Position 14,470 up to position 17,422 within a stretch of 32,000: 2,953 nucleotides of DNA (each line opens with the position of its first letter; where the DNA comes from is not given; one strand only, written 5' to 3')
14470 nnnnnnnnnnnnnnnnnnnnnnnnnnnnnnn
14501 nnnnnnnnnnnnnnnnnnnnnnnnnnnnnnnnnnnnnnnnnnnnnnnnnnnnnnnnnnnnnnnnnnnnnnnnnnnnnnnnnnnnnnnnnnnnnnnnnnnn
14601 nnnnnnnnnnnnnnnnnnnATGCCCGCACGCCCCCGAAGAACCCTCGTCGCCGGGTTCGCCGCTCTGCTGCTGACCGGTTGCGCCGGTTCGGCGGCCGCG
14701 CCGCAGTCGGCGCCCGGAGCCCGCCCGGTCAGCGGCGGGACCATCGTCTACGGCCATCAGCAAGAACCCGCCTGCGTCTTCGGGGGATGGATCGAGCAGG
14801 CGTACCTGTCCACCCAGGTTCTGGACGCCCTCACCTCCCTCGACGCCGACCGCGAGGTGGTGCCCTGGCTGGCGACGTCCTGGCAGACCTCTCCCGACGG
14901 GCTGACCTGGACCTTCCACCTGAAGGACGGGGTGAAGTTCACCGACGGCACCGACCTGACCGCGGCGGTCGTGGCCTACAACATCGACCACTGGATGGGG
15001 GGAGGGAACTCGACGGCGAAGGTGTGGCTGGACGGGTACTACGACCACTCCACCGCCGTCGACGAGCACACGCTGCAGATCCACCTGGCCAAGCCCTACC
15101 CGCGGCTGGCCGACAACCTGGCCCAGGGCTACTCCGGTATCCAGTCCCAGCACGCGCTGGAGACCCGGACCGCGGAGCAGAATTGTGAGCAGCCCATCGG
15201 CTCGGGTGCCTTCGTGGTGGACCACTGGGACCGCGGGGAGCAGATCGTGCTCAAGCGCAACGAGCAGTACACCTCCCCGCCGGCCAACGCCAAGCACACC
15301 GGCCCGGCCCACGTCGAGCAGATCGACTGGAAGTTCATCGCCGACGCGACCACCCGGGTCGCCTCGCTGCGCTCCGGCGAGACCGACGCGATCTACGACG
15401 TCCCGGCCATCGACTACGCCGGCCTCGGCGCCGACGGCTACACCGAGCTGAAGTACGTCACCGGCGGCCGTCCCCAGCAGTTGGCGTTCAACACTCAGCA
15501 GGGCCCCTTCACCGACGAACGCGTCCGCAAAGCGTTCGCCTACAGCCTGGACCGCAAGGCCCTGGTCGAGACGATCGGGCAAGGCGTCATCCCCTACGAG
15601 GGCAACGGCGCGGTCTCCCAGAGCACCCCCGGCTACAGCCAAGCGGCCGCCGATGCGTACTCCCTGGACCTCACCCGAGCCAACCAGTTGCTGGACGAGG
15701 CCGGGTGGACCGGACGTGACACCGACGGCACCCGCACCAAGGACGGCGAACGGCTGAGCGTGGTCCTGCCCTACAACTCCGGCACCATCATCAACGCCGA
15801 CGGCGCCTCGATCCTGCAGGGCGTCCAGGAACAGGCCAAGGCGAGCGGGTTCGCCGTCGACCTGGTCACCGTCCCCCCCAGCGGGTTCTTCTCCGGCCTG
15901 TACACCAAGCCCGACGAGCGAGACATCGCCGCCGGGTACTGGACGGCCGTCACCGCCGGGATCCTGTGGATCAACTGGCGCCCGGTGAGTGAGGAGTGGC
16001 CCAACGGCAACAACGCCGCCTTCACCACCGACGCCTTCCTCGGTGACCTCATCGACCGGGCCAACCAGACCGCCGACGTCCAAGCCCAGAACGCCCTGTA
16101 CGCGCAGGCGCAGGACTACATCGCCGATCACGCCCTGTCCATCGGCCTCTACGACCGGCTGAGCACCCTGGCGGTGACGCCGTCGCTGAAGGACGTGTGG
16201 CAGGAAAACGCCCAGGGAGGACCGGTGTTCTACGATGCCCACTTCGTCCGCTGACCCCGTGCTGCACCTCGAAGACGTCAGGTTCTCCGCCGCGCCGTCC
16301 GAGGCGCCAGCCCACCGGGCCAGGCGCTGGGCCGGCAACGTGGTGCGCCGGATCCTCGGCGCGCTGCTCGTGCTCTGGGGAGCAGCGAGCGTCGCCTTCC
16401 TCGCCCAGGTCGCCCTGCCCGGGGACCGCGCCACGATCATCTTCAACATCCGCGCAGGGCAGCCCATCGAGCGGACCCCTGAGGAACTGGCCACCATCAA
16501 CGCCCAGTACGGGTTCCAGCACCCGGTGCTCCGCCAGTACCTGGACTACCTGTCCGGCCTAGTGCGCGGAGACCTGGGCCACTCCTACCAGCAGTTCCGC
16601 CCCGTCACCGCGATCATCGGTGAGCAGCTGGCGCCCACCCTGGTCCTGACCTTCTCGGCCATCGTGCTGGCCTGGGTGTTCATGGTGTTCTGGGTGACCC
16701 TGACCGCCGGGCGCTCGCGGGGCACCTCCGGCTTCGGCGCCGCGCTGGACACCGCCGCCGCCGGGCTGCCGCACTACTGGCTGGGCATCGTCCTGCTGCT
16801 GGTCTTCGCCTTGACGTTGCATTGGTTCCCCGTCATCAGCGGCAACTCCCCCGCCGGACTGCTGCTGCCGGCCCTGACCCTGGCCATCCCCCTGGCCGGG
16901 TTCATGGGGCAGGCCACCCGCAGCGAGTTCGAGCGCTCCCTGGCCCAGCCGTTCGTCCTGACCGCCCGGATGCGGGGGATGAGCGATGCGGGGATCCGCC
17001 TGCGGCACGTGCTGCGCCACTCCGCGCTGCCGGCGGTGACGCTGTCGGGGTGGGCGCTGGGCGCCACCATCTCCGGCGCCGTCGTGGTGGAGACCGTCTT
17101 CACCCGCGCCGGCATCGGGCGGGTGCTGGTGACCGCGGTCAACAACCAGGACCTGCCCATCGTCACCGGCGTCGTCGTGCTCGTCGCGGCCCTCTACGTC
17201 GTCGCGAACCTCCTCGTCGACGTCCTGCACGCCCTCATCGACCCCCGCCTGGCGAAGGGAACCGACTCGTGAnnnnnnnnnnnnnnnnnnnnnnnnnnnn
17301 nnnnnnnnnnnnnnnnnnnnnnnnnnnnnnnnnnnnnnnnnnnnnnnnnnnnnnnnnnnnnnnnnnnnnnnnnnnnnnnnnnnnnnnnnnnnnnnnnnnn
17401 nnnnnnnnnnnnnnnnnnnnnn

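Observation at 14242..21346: SAM-IV riboswitch heads a Dpp/Opp-type ABC importer plus an NtaA/DszA-type monooxygenase rather than a Met/Cys biosynthesis gene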

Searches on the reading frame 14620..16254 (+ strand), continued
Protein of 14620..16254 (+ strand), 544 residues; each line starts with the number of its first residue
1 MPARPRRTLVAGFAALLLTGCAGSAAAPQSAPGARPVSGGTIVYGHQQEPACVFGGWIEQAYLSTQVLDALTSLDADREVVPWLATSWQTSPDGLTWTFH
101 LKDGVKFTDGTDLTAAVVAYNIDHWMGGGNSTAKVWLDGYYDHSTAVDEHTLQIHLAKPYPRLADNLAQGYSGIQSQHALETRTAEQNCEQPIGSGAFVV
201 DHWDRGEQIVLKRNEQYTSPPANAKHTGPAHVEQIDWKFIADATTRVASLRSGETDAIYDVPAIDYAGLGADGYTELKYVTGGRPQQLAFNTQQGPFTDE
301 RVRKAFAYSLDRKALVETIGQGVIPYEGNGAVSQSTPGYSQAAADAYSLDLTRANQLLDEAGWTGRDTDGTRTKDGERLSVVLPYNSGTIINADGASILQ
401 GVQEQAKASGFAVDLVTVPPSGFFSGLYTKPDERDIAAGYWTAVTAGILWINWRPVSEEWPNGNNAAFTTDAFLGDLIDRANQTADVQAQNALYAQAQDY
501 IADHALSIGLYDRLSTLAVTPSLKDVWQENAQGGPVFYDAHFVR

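Call 41: find_encoding_contigs(protein=P0009, flank=6500, max_places=1)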
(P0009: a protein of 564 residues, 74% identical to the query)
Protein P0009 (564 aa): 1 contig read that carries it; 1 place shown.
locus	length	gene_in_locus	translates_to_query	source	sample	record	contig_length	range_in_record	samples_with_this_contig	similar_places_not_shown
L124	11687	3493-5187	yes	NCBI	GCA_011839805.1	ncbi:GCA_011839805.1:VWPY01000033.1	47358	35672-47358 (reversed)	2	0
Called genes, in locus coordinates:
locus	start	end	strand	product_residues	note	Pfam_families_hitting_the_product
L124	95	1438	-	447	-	PF00171:Aldedh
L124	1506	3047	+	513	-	PF02811:PHP (weak)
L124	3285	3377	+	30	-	-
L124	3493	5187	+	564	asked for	PF00496:SBP_bac_5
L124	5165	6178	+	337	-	PF19300:BPD_transp_1_N, PF00528:BPD_transp_1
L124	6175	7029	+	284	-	PF00528:BPD_transp_1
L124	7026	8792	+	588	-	PF00005:ABC_tran, PF01935:DUF87 (faint), PF02463:SMC_N (faint), PF13191:AAA_16 (faint), PF13401:AAA_22 (faint), PF13304:AAA_21 (weak), PF08352:oligo_HPY (faint), PF00005:ABC_tran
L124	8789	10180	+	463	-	PF00296:Bac_luciferase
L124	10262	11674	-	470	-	PF01425:Amidase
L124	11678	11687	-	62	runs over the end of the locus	-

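Call 42: find_encoding_contigs(protein=P0012, flank=6500, max_places=1)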
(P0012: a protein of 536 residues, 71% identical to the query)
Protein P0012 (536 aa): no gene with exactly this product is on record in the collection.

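Call 43: find_encoding_contigs(protein=P0014, flank=6500, max_places=1)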
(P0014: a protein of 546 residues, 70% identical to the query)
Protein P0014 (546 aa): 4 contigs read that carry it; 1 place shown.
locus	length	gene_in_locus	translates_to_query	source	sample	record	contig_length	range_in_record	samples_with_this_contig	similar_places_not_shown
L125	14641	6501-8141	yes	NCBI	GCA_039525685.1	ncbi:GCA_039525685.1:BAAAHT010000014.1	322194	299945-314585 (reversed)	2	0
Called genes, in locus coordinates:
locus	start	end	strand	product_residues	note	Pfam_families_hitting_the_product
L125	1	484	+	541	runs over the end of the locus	PF07929:PRiA4_ORF3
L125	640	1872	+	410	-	PF02661:Fic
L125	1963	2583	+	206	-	PF00753:Lactamase_B, PF12706:Lactamase_B_2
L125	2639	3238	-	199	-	PF01872:RibD_C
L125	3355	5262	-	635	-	PF02705:K_trans, PF22776:K_trans_C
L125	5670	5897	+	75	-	-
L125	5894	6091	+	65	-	-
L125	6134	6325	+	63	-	-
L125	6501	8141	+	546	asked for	PF00496:SBP_bac_5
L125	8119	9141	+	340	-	PF19300:BPD_transp_1_N, PF00528:BPD_transp_1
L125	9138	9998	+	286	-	PF00528:BPD_transp_1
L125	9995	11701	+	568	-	PF00005:ABC_tran, PF02463:SMC_N (faint), PF13191:AAA_16 (faint), PF13401:AAA_22 (faint), PF13304:AAA_21 (faint), PF00005:ABC_tran, PF08352:oligo_HPY (weak)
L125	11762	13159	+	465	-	PF00296:Bac_luciferase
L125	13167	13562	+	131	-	PF00486:Trans_reg_C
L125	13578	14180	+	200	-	PF04229:GrpB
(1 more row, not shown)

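Call 44: find_encoding_contigs(protein=P0016, flank=6500, max_places=1)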
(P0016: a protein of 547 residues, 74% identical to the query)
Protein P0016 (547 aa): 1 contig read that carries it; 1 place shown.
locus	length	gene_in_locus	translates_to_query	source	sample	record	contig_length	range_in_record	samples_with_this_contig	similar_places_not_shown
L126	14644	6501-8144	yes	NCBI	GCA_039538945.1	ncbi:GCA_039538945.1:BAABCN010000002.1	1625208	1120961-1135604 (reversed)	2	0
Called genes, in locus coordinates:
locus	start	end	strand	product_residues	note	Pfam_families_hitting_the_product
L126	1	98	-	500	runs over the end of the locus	-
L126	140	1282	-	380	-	PF01594:AI-2E_transport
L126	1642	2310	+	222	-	PF11139:SfLAP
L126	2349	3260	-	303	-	PF00126:HTH_1, PF03466:LysR_substrate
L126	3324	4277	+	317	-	PF00892:EamA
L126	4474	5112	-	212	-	PF13483:Lactamase_B_3, PF12706:Lactamase_B_2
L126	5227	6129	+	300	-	PF00781:DAGK_cat, PF19279:YegS_C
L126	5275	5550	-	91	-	-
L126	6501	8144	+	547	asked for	PF00496:SBP_bac_5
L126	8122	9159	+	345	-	PF19300:BPD_transp_1_N, PF00528:BPD_transp_1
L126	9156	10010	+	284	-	PF00528:BPD_transp_1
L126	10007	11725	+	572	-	PF00005:ABC_tran, PF02463:SMC_N (faint), PF13191:AAA_16 (faint), PF13555:AAA_29 (faint), PF13401:AAA_22 (faint), PF13304:AAA_21 (weak), PF08352:oligo_HPY (weak), PF00005:ABC_tran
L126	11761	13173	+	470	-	PF00296:Bac_luciferase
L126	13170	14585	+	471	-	PF00296:Bac_luciferase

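Call 45: find_encoding_contigs(protein=P0022, flank=6500, max_places=1)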
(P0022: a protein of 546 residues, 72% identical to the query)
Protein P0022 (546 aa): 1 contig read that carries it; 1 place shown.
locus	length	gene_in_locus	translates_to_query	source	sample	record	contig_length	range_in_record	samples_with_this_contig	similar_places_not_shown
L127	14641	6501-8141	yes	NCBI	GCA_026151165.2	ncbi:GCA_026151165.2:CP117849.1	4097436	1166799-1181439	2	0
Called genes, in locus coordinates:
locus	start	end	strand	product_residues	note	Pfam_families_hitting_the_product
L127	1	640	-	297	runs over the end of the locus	-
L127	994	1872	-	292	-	PF00126:HTH_1, PF03466:LysR_substrate, PF13531:SBP_bac_11 (weak)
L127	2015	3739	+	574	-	PF02776:TPP_enzyme_N, PF00205:TPP_enzyme_M, PF02775:TPP_enzyme_C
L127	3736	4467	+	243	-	PF03306:AAL_decarboxy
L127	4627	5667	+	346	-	-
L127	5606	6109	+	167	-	PF08818:DUF1801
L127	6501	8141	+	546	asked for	PF00496:SBP_bac_5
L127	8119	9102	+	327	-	PF19300:BPD_transp_1_N, PF00528:BPD_transp_1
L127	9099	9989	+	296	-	PF00528:BPD_transp_1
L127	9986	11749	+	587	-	PF00005:ABC_tran, PF02463:SMC_N (faint), PF13191:AAA_16 (faint), PF20720:nSTAND3 (faint), PF13304:AAA_21 (weak), PF08352:oligo_HPY, PF00005:ABC_tran, PF08352:oligo_HPY (weak), +1 more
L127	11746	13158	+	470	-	PF00296:Bac_luciferase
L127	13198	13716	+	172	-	PF00486:Trans_reg_C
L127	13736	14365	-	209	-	PF00753:Lactamase_B, PF19583:ODP (weak)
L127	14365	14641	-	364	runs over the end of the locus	PF08240:ADH_N, PF00107:ADH_zinc_N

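Call 46: find_encoding_contigs(protein=P0066, flank=6500, max_places=1)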
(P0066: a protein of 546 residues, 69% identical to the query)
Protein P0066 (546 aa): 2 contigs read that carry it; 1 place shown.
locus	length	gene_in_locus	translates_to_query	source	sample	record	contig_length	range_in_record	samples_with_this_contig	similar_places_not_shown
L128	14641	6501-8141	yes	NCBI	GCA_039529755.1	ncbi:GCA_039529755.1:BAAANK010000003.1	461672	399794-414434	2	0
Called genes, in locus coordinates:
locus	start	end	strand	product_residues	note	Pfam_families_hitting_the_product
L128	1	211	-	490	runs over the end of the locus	PF13727:CoA_binding_3 (weak), PF02397:Bac_transf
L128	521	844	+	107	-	-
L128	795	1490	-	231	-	PF00561:Abhydrolase_1 (weak), PF12697:Abhydrolase_6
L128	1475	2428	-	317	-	PF00892:EamA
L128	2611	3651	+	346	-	PF08240:ADH_N, PF16912:Glu_dehyd_C (weak), PF00107:ADH_zinc_N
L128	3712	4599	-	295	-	PF04228:Zn_peptidase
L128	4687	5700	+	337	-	PF14716:HHH_8 (weak), PF02811:PHP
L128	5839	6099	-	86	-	-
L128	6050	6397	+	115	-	-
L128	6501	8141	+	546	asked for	PF00496:SBP_bac_5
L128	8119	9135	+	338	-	PF19300:BPD_transp_1_N, PF00528:BPD_transp_1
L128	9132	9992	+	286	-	PF00528:BPD_transp_1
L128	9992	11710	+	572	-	PF00005:ABC_tran, PF02463:SMC_N (faint), PF13401:AAA_22 (faint), PF13555:AAA_29 (faint), PF13304:AAA_21 (weak), PF00005:ABC_tran, PF08352:oligo_HPY (weak)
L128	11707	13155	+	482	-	PF00296:Bac_luciferase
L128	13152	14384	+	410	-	PF02770:Acyl-CoA_dh_M, PF08028:Acyl-CoA_dh_2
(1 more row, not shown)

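Call 65: search_solved_structures(query=window:14620-16254:+, max_evalue=1e-20)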
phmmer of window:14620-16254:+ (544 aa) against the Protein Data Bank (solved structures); distinct sequences matched with E-value up to 1e-20: 24.
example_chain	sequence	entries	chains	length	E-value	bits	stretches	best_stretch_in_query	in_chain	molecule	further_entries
8efz_A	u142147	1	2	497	1.2e-34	123.3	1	38-383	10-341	Extracellular solute-binding protein family 5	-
9pl3_A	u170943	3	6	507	1e-33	120.1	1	63-425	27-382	Peptide ABC transporter, peptide-binding protein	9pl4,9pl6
6hlx_A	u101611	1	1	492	6.9e-33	117.4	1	70-364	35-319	AgaA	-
4oer_A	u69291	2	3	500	1.6e-32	116.2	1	60-405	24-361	NikA protein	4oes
1uqw_A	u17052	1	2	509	2.6e-31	112.2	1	68-510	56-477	PUTATIVE BINDING PROTEIN YLIB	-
5u4o_A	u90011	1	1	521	6.7e-29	104.3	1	15-528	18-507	ABC transporter substrate-binding protein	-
1xoc_A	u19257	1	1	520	9.1e-28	100.5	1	26-418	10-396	Oligopeptide-binding protein appA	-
7kz8_A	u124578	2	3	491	5.6e-27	97.9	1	64-327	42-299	Peptide/nickel transport system substrate-binding protein AapF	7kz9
2noo_A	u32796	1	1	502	6.2e-27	97.8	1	60-407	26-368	Nickel-binding periplasmic protein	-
3mzb_A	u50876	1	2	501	1.2e-26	96.9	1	60-407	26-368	Nickel-binding periplasmic protein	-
3qim_A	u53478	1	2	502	1.2e-26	96.9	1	60-407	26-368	Nickel-binding periplasmic protein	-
1zlq_A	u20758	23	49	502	1.2e-26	96.9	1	60-407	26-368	Nickel-binding periplasmic protein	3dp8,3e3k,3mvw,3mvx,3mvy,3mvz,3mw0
9t0v_A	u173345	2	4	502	1.2e-26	96.9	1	60-407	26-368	Nickel-binding periplasmic protein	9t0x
8spm_A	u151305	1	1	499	1.2e-26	96.8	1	60-407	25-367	Nickel ABC transporter, nickel/metallophore periplasmic binding protein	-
1uiu_A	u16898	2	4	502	3.6e-26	95.3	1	60-405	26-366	Nickel-binding periplasmic protein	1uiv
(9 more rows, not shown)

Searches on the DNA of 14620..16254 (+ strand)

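Call 47: search_rna_families(sources=[L121, L122, L123, L124, L125, L126, L127, L128, L086], threshold=gathering)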
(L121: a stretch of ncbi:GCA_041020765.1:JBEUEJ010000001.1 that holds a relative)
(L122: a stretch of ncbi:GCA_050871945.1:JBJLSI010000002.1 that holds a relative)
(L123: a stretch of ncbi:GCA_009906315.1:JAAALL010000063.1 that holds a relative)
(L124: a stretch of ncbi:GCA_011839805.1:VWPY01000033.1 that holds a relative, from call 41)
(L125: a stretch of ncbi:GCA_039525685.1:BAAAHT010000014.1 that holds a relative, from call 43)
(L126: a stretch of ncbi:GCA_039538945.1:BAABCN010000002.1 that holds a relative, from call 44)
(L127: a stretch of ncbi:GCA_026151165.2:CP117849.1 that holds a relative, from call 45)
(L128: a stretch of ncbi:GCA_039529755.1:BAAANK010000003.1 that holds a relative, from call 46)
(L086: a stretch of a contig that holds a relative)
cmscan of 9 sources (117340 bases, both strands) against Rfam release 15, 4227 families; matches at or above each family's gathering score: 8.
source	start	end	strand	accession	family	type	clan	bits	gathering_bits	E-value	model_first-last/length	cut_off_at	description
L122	13028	13138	+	RF00634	SAM-IV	Cis-reg; riboswitch;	CL00012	111.7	38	1.6e-19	1-116/116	no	SAM (S-adenosyl methionine) riboswitch aptamer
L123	1392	1502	+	RF00634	SAM-IV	Cis-reg; riboswitch;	CL00012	104.5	38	6.8e-18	1-116/116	no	SAM (S-adenosyl methionine) riboswitch aptamer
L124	3148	3257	+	RF00634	SAM-IV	Cis-reg; riboswitch;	CL00012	103.8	38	1e-17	1-116/116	no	SAM (S-adenosyl methionine) riboswitch aptamer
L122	6244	6353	+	RF00634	SAM-IV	Cis-reg; riboswitch;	CL00012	102.6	38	1.8e-17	1-116/116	no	SAM (S-adenosyl methionine) riboswitch aptamer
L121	6193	6303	+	RF00634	SAM-IV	Cis-reg; riboswitch;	CL00012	99.8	38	7.9e-17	1-116/116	no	SAM (S-adenosyl methionine) riboswitch aptamer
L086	2825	2937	-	RF00634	SAM-IV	Cis-reg; riboswitch;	CL00012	99.2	38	1.1e-16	1-116/116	no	SAM (S-adenosyl methionine) riboswitch aptamer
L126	6185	6257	+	RF00005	tRNA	Gene; tRNA;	CL00001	55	29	7.9e-09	1-71/71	no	tRNA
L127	6161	6231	-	RF00005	tRNA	Gene; tRNA;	CL00001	54.5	29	1e-08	1-71/71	no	tRNA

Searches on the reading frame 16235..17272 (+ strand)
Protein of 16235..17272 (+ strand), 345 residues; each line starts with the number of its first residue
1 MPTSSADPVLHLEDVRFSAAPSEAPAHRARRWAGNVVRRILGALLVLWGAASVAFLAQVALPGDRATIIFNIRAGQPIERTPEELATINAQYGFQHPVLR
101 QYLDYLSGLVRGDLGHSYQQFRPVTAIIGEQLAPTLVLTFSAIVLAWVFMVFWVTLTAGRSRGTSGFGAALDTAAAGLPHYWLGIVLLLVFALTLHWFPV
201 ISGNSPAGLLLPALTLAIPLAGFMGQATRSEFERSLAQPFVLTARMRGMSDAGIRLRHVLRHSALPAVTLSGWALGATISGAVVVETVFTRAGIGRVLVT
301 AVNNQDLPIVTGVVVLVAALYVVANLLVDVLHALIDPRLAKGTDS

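Call 6: search_protein_families(library=pfam, proteins=[window:16235-17272:+])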
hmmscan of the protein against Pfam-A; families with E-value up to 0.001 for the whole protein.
window:16235-17272:+ (345 aa): 2 families
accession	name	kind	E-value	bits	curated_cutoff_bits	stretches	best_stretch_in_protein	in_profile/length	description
PF00528.27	BPD_transp_1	-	7.4e-27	94.7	26.4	1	176-340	28-183/184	Binding-protein-dependent transport system inner membrane component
PF19300.4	BPD_transp_1_N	-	2.2e-09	38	23.8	1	36-113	5-76/114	Binding-prot-dependent transport system membrane comp, N-term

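Call 7: search_protein_families(library=ncbifam, proteins=[window:16235-17272:+], max_evalue=0.01)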
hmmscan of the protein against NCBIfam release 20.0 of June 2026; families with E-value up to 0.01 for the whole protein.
window:16235-17272:+ (345 aa): 13 families
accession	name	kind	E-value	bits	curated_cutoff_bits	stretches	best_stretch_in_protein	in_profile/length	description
NF045470.1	Opp2B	equivalog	3.2e-70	236.7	350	1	39-339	1-299/300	nickel ABC transporter permease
NF045469.1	Opp1B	equivalog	1.1e-58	199.2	380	1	36-339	5-306/307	nickel/cobalt ABC transporter permease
TIGR02789.1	nickel_nikB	equivalog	4.7e-54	183.9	447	1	36-341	5-308/314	nickel ABC transporter permease subunit NikB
NF011661.0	PRK15081.1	equivalog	5.5e-54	183.7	463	1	36-338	5-302/306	glutathione ABC transporter permease GsiC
NF045472.1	Opp4B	equivalog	2e-51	175.2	450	1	36-339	5-318/319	oligopeptide ABC transporter permease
NF045471.1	Opp3B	equivalog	1.1e-48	166.3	480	1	36-339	5-302/308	oligopeptide ABC transporter permease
NF007677.0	PRK10352.1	equivalog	1.8e-48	165.3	433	1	36-343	5-310/314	nickel ABC transporter permease subunit NikB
NF007008.0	PRK09471.1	equivalog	1.3e-41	143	388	1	37-339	6-304/306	oligopeptide ABC transporter permease OppB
NF008161.0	PRK10914.1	equivalog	1.3e-35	123.2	590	2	209-340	205-336/339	dipeptide ABC transporter permease DppB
NF011690.0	PRK15110.1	equivalog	3.2e-21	76.1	432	2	209-338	183-312/321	putrescine export ABC transporter permease SapB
NF011712.0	PRK15133.1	subfamily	1.5e-17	63.6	445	1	81-339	82-359/364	microcin C ABC transporter permease YejB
NF043081.1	MMSYN1_0165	equivalog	2.6e-14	53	350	1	210-339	254-384/388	oligopeptide ABC transporter permease OppB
NF008470.0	PRK11365.1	equivalog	0.0013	18.2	347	1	237-335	151-245/263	aliphatic sulfonate ABC transporter permease SsuC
